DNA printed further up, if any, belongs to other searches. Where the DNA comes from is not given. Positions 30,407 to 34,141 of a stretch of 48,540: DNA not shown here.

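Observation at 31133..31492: CheY-type receiver domain inserted inside a tandem HdrA-like flavoprotein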

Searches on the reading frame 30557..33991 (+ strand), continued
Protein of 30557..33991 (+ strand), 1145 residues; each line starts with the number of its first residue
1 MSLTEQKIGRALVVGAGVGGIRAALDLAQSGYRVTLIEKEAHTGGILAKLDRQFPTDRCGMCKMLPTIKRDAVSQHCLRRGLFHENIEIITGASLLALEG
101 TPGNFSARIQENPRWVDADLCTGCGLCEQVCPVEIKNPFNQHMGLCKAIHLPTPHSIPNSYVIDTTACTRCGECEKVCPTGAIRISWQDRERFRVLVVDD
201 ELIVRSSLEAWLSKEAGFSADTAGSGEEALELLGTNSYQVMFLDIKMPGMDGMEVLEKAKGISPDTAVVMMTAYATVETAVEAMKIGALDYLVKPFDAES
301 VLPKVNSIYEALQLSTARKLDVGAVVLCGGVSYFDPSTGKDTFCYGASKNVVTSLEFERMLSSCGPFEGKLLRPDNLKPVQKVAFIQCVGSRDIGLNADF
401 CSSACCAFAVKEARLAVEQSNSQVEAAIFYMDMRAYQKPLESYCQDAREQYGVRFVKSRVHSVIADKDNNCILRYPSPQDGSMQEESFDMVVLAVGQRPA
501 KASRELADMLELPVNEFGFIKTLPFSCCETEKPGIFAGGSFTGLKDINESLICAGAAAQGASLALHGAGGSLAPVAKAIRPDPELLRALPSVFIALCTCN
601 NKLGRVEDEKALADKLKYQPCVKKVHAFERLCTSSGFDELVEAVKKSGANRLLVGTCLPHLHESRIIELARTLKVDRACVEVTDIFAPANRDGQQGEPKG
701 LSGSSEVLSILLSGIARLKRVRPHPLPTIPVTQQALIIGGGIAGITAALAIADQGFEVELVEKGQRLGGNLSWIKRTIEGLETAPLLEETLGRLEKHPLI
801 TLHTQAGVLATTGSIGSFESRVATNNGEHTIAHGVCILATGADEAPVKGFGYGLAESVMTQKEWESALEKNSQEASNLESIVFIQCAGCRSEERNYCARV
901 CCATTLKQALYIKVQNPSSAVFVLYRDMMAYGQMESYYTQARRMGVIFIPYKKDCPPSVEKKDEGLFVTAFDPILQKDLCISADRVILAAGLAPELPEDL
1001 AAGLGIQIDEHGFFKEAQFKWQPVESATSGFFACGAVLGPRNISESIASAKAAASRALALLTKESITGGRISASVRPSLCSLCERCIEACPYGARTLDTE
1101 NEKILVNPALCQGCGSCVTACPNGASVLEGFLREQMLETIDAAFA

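Call 17: find_encoding_contigs(protein=P0083, flank=10000, max_places=1)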
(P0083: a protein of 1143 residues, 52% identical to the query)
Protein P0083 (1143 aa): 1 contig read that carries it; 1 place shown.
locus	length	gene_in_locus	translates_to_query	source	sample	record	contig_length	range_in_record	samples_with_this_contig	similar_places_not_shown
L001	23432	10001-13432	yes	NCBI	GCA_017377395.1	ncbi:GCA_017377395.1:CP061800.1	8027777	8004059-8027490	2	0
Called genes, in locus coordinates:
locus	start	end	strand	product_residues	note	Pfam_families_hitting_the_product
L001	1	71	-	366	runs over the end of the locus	PF01609:DDE_Tnp_1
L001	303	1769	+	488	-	-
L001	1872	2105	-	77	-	-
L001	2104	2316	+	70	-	-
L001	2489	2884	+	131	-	-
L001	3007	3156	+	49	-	-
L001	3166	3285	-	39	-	-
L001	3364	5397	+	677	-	-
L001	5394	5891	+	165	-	-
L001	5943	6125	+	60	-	-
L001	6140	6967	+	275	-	PF06094:GGACT, PF13772:AIG2_2 (faint), PF06094:GGACT (weak)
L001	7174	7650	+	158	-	PF00497:SBP_bac_3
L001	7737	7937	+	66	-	-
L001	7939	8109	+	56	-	-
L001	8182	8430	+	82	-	-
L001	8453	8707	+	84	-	-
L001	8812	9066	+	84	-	-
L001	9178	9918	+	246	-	PF00497:SBP_bac_3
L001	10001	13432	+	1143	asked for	PF00037:Fer4 (weak), PF12838:Fer4_7, PF13187:Fer4_9, PF13237:Fer4_10 (weak), PF00072:Response_reg, PF00890:FAD_binding_2, PF07992:Pyr_redox_2, PF13450:NAD_binding_8, +15 more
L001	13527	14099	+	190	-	PF13183:Fer4_8, PF13237:Fer4_10 (faint), PF00037:Fer4 (faint), PF12838:Fer4_7 (weak), PF13187:Fer4_9, PF13534:Fer4_17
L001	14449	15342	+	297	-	PF02754:CCG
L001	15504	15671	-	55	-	-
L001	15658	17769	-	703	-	PF00009:GTP_EFTU, PF03144:GTP_EFTU_D2, PF22042:EF-G_D2, PF14492:EFG_III, PF16658:RF3_C (faint), PF03764:EFG_IV, PF00679:EFG_C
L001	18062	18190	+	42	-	-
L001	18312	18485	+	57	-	-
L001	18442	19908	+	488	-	PF00881:Nitroreductase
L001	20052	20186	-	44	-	-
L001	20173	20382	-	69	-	PF03459:TOBE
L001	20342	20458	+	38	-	-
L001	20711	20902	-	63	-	-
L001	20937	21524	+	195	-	-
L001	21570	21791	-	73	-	-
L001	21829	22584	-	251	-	-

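Call 18: find_encoding_contigs(protein=P0110, flank=10000, max_places=1)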
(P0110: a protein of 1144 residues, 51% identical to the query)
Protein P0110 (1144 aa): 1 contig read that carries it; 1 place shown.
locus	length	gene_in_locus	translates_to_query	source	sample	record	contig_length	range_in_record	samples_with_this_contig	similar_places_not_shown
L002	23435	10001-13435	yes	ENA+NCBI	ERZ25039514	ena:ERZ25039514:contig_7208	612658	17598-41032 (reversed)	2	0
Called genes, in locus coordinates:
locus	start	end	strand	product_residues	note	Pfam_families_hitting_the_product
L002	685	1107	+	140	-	PF00072:Response_reg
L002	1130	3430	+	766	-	PF13183:Fer4_8, PF13187:Fer4_9 (weak), PF13534:Fer4_17 (weak), PF13183:Fer4_8, PF13237:Fer4_10 (weak), PF13187:Fer4_9 (weak), PF13534:Fer4_17, PF02754:CCG, +1 more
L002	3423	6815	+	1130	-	PF00890:FAD_binding_2 (weak), PF12831:FAD_oxidored (weak), PF13450:NAD_binding_8 (weak), PF14691:Fer4_20, PF01266:DAO (weak), PF07992:Pyr_redox_2, PF13450:NAD_binding_8, PF13738:Pyr_redox_3 (weak), +12 more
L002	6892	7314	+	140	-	PF02662:FlpD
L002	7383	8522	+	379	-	PF04432:FrhB_FdhB_C (faint), PF13534:Fer4_17 (faint), PF13183:Fer4_8 (weak)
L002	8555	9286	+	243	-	PF13183:Fer4_8, PF13237:Fer4_10 (weak), PF12838:Fer4_7 (weak), PF13187:Fer4_9, PF13534:Fer4_17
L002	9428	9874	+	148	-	PF02754:CCG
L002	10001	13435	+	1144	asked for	PF01266:DAO (weak), PF00037:Fer4, PF13187:Fer4_9, PF00072:Response_reg, PF00890:FAD_binding_2, PF07992:Pyr_redox_2, PF13450:NAD_binding_8, PF12838:Fer4_7, +23 more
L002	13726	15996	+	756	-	PF00672:HAMP, PF13188:PAS_8 (faint), PF08448:PAS_4, PF00989:PAS (weak), PF08448:PAS_4 (weak), PF13426:PAS_9, PF00512:HisKA, PF02518:HATPase_c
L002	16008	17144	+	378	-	PF00072:Response_reg, PF02518:HATPase_c, PF14501:HATPase_c_5 (weak)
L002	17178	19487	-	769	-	PF22113:Mtrc-MtrF_II-IV_dom (faint), PF09699:Paired_CXXCH_1 (faint), PF13424:TPR_12 (faint), PF13435:Cytochrome_C554 (faint), PF14522:Cytochrome_C7 (faint), PF13646:HEAT_2 (weak), PF13432:TPR_16 (weak), PF14559:TPR_19, +14 more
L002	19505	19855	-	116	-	PF00355:Rieske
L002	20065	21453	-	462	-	PF01292:Ni_hydr_CYTB (weak), PF00033:Cytochrome_B, PF13631:Cytochrom_B_N_2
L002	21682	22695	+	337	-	PF04613:LpxD, PF25084:LbH_EIF2B, PF25087:GMPPB_C, PF14602:Hexapep_2 (faint), PF00132:Hexapep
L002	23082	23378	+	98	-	-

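Call 19: find_encoding_contigs(protein=P0001, flank=10000, max_places=1)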
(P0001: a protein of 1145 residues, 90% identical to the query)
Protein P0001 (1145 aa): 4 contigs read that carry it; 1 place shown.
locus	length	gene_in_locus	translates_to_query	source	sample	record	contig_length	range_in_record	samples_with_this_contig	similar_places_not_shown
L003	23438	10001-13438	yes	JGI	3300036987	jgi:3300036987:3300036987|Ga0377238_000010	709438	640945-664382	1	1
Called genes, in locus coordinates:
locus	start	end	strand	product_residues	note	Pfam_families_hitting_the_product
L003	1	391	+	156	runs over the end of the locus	-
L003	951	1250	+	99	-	-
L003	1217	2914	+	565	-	PF00072:Response_reg, PF00989:PAS, PF13426:PAS_9, PF00512:HisKA, PF02518:HATPase_c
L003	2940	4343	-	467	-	PF00989:PAS, PF08448:PAS_4, PF13188:PAS_8 (weak), PF13426:PAS_9, PF00158:Sigma54_activat, PF14532:Sigma54_activ_2, PF25601:AAA_lid_14, PF02954:HTH_8, +1 more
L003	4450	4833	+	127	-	PF01206:TusA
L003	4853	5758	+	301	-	PF07992:Pyr_redox_2 (faint), PF00890:FAD_binding_2 (weak), PF12831:FAD_oxidored (weak)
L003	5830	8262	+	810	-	PF14691:Fer4_20, PF07992:Pyr_redox_2, PF13450:NAD_binding_8, PF00070:Pyr_redox (weak), PF00037:Fer4 (weak), PF13237:Fer4_10 (weak), PF14697:Fer4_21, PF12838:Fer4_7 (weak), +7 more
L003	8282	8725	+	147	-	PF02662:FlpD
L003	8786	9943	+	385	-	PF04432:FrhB_FdhB_C (weak), PF13534:Fer4_17 (faint), PF13183:Fer4_8 (weak), PF13237:Fer4_10 (faint)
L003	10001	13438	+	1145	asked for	PF13187:Fer4_9, PF00037:Fer4, PF00072:Response_reg, PF00890:FAD_binding_2, PF07992:Pyr_redox_2, PF13450:NAD_binding_8, PF13237:Fer4_10, PF12838:Fer4_7, +24 more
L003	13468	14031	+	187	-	PF13183:Fer4_8, PF13187:Fer4_9, PF13534:Fer4_17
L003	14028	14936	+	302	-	PF02754:CCG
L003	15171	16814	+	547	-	PF08448:PAS_4, PF00989:PAS, PF13188:PAS_8 (weak), PF13426:PAS_9 (weak), PF00512:HisKA, PF02518:HATPase_c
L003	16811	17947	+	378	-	PF00072:Response_reg, PF02518:HATPase_c, PF13589:HATPase_c_3 (weak), PF14501:HATPase_c_5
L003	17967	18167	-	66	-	-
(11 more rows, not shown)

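Call 40: search_protein_families(library=ncbifam, proteins=[window:30557-33991:+], max_evalue=0.00001)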
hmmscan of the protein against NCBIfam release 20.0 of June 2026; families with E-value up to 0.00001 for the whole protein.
window:30557-33991:+ (1145 aa): 218 families (the best 25 are shown)
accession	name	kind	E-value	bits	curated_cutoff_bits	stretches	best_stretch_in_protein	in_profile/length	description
NF040770.1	hetero_SS_HdrA2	exception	1.5e-197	658.3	1100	4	827-1143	312-640/777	CoB-CoM heterodisulfide reductase HdrA2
NF041778.1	hetero_SS_HdrA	equivalog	4.9e-158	527.3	1400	4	831-1140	326-647/771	ferredoxin:CoB-CoM heterodisulfide reductase subunit HdrA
NF041891.1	hdrA_Methbact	equivalog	2.6e-140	469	1300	4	831-1142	313-634/762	ferredoxin:CoB-CoM heterodisulfide reductase subunit HdrA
NF008469.0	PRK11361.1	equivalog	8.4e-29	100.5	714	1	193-317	5-125/461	acetoacetate metabolism transcriptional regulator AtoC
NF006900.1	PRK09390.1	equivalog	5.4e-23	81.6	255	1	194-317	6-128/203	response regulator FixJ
NF009410.0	PRK12771.1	subfamily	7.1e-23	81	516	1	729-772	135-178/566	NAD(P)-binding protein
TIGR01818.1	ntrC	equivalog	1.5e-22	80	558.6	1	195-306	1-111/463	nitrogen regulation protein NR(I)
NF007689.0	PRK10365.1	equivalog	2.4e-22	79.3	760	1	190-301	3-113/441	sigma-54-dependent response regulator transcription factor ZraR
NF053512.1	nitric_RR_NosR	exception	6e-22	78.2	400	1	195-318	1-124/422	response regulator c-di-GMP phosphodiesterase, NosR family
NF041946.1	LuxO_transreg_Vib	equivalog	7.1e-21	74.5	800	1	208-310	12-113/463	quorum-sensing sigma-54 dependent transcriptional regulator LuxO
NF008176.1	PRK10923.1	equivalog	7.4e-21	74.3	620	1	193-305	4-115/469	nitrogen regulation protein NR(I)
TIGR01387.1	cztR_silR_copR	subfamily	4.7e-20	72.2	279.2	1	195-311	1-116/218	heavy metal response regulator transcription factor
NF051870.1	NAssimRespRegNtrX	equivalog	3.3e-19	69.1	600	1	195-315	4-125/452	nitrogen assimilation response regulator NtrX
NF045505.1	RR_RssB_Pseudo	equivalog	5.8e-19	68.4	700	1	194-314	7-124/394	two-component system response regulator RssB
NF045944.1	ResRegRpaBCyano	equivalog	5.8e-19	68.4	330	1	196-317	1-120/229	response regulator transcription factor RpaB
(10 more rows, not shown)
